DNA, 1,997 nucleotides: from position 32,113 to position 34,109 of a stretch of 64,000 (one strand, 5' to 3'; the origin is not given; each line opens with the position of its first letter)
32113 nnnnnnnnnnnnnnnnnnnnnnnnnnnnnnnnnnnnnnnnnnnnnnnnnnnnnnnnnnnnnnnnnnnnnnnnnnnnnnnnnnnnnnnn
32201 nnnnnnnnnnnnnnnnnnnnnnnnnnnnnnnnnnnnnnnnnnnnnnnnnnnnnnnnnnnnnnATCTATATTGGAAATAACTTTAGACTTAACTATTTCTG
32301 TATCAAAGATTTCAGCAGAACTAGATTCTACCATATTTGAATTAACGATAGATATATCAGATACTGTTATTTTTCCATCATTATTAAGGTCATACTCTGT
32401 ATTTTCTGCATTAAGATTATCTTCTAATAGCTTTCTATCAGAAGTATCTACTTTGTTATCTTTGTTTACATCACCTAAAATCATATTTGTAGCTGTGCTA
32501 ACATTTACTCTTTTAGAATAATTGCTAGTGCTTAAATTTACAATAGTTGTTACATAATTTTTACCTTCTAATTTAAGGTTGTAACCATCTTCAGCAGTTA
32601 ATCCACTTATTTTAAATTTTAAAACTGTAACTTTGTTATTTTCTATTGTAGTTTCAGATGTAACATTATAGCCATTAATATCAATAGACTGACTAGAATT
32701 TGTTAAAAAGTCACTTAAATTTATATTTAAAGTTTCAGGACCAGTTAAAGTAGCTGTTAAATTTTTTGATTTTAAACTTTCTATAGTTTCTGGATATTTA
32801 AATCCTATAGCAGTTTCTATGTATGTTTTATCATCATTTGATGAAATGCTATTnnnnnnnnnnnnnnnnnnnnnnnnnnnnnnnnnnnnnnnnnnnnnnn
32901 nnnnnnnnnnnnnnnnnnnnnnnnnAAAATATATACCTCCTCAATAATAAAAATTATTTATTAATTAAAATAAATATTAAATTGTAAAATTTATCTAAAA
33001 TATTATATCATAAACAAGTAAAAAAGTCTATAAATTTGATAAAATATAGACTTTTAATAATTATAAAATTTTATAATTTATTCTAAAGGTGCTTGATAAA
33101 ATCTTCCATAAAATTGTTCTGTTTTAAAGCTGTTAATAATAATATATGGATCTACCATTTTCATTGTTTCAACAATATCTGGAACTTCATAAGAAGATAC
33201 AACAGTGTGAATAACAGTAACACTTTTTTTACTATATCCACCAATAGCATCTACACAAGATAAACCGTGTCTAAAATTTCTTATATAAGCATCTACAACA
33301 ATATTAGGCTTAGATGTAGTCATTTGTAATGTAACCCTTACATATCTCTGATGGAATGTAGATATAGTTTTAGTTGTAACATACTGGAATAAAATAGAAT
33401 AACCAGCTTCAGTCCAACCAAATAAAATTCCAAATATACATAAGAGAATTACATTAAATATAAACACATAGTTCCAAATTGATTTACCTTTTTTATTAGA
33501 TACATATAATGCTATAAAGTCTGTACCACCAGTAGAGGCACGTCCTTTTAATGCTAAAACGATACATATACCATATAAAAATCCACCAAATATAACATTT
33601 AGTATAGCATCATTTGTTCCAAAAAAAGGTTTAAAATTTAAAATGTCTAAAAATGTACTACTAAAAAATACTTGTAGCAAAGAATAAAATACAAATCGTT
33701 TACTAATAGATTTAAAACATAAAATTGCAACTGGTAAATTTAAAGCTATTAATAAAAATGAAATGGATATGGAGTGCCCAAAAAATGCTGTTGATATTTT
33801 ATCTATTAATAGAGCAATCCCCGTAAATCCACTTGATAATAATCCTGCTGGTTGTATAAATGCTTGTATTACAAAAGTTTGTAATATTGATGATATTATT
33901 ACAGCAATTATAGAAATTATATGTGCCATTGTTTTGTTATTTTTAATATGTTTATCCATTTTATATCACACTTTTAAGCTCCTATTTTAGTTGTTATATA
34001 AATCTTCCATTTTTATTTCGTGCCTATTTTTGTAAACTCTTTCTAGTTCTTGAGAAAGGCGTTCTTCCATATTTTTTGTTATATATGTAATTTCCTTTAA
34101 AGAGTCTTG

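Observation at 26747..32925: Non-cellulosomal cohesin-dockerin surface-display pair: dockerin-bearing M60-like protease plus SLH-anchored cohesin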

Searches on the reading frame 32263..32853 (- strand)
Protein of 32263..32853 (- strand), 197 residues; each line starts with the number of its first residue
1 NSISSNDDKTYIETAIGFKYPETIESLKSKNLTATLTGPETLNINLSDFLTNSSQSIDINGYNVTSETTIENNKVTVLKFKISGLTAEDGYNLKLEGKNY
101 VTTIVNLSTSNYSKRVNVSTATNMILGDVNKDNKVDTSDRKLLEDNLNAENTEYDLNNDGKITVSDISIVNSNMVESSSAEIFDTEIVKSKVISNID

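Call 40: find_homologous_proteins(query=window:32263-32853:-, max_evalue=0.001)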
Query seq(197 aa) (197 aa): 3 proteins with E <= 0.001 among 194 candidates.
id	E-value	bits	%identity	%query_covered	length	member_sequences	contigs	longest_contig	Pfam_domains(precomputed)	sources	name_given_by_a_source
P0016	5.0e-74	266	70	100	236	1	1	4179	PF00404.25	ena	-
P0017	1.6e-53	199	55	96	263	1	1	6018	PF00404.25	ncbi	-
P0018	1.3e-43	167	67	65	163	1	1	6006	-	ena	-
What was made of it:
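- The X-Doc sequence search found only fragments of orthologous proteases (call 40).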

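Call 63: search_solved_structures(query=window:32263-32853:-, max_evalue=1, show_alignments=4)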
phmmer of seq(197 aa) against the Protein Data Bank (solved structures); distinct sequences matched with E-value up to 1: 14.
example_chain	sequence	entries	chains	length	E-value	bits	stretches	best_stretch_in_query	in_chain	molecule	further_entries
2b59_B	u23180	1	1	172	0.00036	23.7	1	80-179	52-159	Cellulosomal scaffolding protein A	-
3kcp_A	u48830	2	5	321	0.0012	22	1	80-179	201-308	Cellulosomal-scaffolding protein A | Cellulosome anchoring protein cohesin region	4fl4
5g5d_B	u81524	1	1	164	0.0042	20.3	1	80-179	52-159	CELLULOSOMAL-SCAFFOLDING PROTEIN A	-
2jnk_A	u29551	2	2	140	0.0055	19.9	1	122-175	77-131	Hyalurononglucosaminidase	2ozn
1daq_A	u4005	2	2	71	0.016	18.4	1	124-173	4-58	ENDOGLUCANASE SS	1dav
2mte_A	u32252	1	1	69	0.019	18.2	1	124-173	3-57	Cellulose 1,4-beta-cellobiosidase (reducing end) CelS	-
5n5p_B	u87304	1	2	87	0.053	16.7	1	121-186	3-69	Putative cellulosomal scaffoldin protein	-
2yik_A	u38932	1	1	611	0.061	16.5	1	121-174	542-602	ENDOGLUCANASE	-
4zcu_A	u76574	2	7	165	0.1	15.8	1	126-168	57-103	Calcium-binding mitochondrial carrier protein SCaMC-1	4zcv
4n5x_A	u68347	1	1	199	0.15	15.2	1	126-168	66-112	Calcium-binding mitochondrial carrier protein SCaMC-1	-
4fl4_A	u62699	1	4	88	0.15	15.2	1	126-175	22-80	Glycoside hydrolase family 9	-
4cj0_A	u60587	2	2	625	0.39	13.9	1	116-174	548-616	ENDOGLUCANASE D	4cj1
1clc_A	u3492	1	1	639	0.39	13.9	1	116-174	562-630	ENDOGLUCANASE CELD; EC: 3.2.1.4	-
2y3n_B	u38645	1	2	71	0.51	13.5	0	126-182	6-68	CELLULOSOMAL FAMILY-48 PROCESSIVE GLYCOSIDE HYDROLASE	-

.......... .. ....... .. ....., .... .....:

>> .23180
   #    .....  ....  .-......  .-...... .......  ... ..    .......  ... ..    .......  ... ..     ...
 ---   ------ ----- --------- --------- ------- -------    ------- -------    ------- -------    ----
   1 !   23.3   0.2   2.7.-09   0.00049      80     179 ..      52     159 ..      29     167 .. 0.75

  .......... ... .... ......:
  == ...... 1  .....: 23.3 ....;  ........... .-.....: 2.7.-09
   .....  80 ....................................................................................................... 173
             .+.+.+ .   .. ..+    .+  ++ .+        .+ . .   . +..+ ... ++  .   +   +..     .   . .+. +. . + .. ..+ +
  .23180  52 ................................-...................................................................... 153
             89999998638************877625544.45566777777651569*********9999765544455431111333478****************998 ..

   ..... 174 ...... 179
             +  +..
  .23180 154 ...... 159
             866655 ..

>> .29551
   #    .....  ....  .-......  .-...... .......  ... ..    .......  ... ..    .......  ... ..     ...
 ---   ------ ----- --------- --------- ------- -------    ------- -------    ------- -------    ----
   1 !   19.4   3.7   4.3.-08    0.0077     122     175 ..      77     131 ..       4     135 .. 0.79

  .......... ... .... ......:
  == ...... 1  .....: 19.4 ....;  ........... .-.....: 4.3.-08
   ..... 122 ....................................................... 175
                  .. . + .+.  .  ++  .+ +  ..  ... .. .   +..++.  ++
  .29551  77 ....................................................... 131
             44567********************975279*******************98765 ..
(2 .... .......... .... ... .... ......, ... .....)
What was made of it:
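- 32500..32826 (-): X-like beta-sandwich module preceding the dockerin (about residues 34-142). Its last strands align with the CipA X module in 2b59_B (call 63).
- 32332..32478 (-): Dockerin (residues 150-198): two Ca-binding loop-helix repeats, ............................ PDB dockerin hits in call 63.
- On Type II X-dockerin dyad (CipA/ScaA type): phmmer alignment to 2b59_B covers the end of the X module plus the dockerin, E 3.6e-4 (call 63).
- The alignment spans the end of the X module and the dockerin (call 63).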

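Call 80: predict_structure(alignment_id=A7)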
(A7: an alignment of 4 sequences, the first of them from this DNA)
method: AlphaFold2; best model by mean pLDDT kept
length: 188 residues; sequences in the alignment: 4
mean_pLDDT: 63.0   pTM: 0.60
mean pLDDT of the five models: 63.0, 58.4, 56.1, 54.4, 52.7
residues with pLDDT >= 90: 0; 70-90: 89; 50-70: 36; < 50: 63
segments of 3 or more residues with pLDDT < 50: 1-8, 121-135, 144-151, 160-188
pLDDT, mean of each block of 10 residues (from residue 1): 41 73 78 84 85 82 85 81 77 77 71 57 39 50 47 50 40 36 37
secondary structure, 60 per line:
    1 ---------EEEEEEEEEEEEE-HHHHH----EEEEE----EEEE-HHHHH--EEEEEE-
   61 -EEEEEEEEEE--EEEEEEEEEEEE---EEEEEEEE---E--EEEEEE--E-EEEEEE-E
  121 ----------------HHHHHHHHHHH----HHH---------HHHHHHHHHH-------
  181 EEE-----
elements in order: E10-22 H24-28 E33-37 E42-45 H47-51 E54-59 E62-71 E74-85 E89-96 E103-108 E113-118 H137-147 H164-173 E181-183
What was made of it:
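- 32500..32826 (-): AF2 model has pLDDT 70-85 over this part (call 80).
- On Type II X-dockerin dyad (CipA/ScaA type): The AF2 beta-sandwich has pLDDT 70-85 (call 80).
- The dockerin part of the X-Doc model has low confidence (pLDDT below 50, call 80).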

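Call 83: fold_search(model_id=the predicted structure, library=pdb)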
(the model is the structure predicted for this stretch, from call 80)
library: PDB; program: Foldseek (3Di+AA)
matches with E <= 10: 415; with E <= 0.001: 1
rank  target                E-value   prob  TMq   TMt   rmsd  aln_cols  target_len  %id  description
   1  5g5d_B                5.6e-04  1.00  0.34  0.39   8.0       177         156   16  Crystal Structure of the CohScaC2-XDocCipA type II complex from Clostridium thermocellum (released 2017-04-05)
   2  2b59_B                3.8e-03  0.99  0.34  0.40   7.4       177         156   18  The type II cohesin dockerin complex (released 2005-10-11)
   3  4u3s_B                3.8e-03  0.96  0.33  0.37   8.4       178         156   16  Crystal structure of Coh3ScaB-XDoc_M1ScaA complex: A N-terminal interface mutant of type II Cohesin-X-Dockerin complex (released 2015-07-29)
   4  3kcp_A                4.1e-03  0.99  0.37  0.26   7.4       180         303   17  Crystal structure of interacting Clostridium thermocellum multimodular components (released 2010-02-09)
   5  4wi0_B                7.4e-03  0.91  0.33  0.38   8.7       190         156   16  Crystal structure of Coh3ScaB-XDoc_M2ScaA complex: A C-terminal interface mutant of type II Cohesin-X-Dockerin complex (released 2015-10-07)
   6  4fl4_C                1.1e-02  0.87  0.33  0.23   8.1       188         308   14  Scaffoldin conformation and dynamics revealed by a ternary complex from the Clostridium thermocellum cellulosome (released 2012-06-27)
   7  3bws_A                1.6e-02  0.98  0.30  0.15   6.8       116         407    9  Crystal structure of the leptospiral antigen Lp49 (released 2008-10-07)
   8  4fl4_I                2.5e-02  0.92  0.37  0.25   7.7       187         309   16  Scaffoldin conformation and dynamics revealed by a ternary complex from the Clostridium thermocellum cellulosome (released 2012-06-27)
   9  5dhm_C                3.7e-02  0.85  0.31  0.23   7.5       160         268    9  Crystal structure of the fimbrial protein Mfa4 from Porphyromonas gingivalis (released 2016-04-06)
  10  5dhm_D                8.7e-02  0.72  0.31  0.23   5.8       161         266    9  Crystal structure of the fimbrial protein Mfa4 from Porphyromonas gingivalis (released 2016-04-06)
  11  9gsx_Z                1.7e-01  0.14  0.25  0.10  22.2       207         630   12  Campylobacter hook-filament junction-cap complex (released 2025-04-09)
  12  4rdb                  2.0e-01  0.33  0.25  0.17   9.0       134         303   10  Crystal structure of an immunoreactive 32 kDa antigen PG49 (PG_0181) from Porphyromonas gingivalis W83 at 1.45 A resolut (released 2014-12-03)
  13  2h36                  2.3e-01  0.16  0.18  0.27  11.7        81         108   16  Structure of ORF14 from Sulfolobus Islandicus Filamentous Virus (SIFV) (released 2007-06-05)
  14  8zk3_B                2.5e-01  0.16  0.24  0.22   8.2       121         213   10  Cryo-EM structure of pAg-bound BTN2A1-BTN3A1-BTN3A2 in complex with Vgamma9-Vdelta2 TCR (G115 genotype), another TCR f (released 2025-11-26)
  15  6az5                  2.9e-01  0.38  0.30  0.42   5.6       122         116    7  Crystal structure of CBMd (family CBM41) from Eubacterium rectale Amy13K (released 2017-11-29)
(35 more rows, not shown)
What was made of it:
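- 32500..32826 (-): Foldseek top hits are type II X-Doc dyads (call 83).
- The six best Foldseek hits of the model are type II X-Doc dyads (call 83).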

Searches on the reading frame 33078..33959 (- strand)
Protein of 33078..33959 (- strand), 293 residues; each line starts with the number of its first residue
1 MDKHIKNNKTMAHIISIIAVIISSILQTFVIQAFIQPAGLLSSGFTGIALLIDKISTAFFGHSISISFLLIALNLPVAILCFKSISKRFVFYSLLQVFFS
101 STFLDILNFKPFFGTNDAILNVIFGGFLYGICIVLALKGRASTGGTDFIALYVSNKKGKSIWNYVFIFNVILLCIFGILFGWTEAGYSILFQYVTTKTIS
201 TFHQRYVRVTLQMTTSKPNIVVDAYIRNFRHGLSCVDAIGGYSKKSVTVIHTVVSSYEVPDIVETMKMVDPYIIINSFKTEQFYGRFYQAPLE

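Call 93: search_protein_families(library=pfam, proteins=[window:33078-33959:-], max_evalue=0.00001)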
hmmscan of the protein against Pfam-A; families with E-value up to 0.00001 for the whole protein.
window:33078-33959:- (293 aa): 2 families
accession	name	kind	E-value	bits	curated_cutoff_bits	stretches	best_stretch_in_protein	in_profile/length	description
PF02588.21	YitT_membrane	-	3.4e-42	144.6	24.3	1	17-221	2-200/205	Uncharacterised 5xTM membrane BCR, YitT family COG1284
PF10035.14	DUF2179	-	1.7e-10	41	22.8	1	231-285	1-55/55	Uncharacterized protein conserved in bacteria (DUF2179)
